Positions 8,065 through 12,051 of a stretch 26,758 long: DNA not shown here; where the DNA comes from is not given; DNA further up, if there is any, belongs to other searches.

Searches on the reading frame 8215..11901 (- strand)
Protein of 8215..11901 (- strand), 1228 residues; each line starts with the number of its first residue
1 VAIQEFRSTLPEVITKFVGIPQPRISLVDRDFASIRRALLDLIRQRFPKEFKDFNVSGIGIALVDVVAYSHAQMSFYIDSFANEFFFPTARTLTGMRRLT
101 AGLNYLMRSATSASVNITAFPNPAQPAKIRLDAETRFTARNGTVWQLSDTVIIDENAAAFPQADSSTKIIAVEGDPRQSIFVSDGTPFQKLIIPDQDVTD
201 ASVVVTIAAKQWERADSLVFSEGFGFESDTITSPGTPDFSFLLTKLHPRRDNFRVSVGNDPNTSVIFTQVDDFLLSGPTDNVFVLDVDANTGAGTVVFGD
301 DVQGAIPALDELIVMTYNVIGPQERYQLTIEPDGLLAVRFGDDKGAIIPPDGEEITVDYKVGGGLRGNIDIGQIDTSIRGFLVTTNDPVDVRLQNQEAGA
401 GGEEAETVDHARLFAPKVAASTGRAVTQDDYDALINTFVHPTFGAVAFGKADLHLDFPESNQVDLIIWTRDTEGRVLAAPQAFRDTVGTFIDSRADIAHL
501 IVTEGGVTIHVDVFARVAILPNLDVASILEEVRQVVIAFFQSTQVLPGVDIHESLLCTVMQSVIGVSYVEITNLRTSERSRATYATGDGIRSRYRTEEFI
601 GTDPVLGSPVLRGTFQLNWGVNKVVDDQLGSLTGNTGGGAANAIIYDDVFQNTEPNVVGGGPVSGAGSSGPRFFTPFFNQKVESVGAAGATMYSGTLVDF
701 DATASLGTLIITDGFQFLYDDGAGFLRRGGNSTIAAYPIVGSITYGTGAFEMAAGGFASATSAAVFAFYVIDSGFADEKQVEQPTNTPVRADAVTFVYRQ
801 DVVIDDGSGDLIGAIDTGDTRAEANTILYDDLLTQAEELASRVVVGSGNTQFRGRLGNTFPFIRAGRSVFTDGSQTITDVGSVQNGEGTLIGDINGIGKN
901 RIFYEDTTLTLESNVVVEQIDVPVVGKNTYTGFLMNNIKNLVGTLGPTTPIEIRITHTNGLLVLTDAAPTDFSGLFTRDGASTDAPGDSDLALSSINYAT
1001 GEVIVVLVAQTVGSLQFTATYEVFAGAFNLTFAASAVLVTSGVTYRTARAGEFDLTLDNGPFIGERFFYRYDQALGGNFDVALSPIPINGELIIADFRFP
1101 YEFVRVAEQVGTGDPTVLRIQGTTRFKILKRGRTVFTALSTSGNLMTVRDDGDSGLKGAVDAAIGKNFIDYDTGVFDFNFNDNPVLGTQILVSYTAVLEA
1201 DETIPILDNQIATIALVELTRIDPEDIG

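Call 6: search_protein_families(library=pfam, proteins=[window:8215-11901:-], max_evalue=0.01)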
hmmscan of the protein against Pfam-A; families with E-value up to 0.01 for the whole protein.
window:8215-11901:- (1228 aa): 1 family
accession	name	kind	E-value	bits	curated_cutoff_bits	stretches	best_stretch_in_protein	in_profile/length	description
PF21379.2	Gp6-like_1st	-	0.0011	19.2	27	1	32-87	2-52/74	Baseplate wedge protein gp6-like, helical domain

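Call 7: search_protein_families(library=phrogs, proteins=[window:8215-11901:-], max_evalue=0.001)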
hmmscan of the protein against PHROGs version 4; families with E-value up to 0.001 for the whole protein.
window:8215-11901:- (1228 aa): 3 families
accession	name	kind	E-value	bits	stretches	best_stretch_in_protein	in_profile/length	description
phrog_219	-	tail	2.7e-38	132.9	2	27-219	6-207/598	baseplate wedge subunit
phrog_10646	-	tail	1.1e-10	41.1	1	25-111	26-112/1142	baseplate wedge subunit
phrog_1369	-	tail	5.3e-05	23.1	0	323-440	191-306/489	baseplate protein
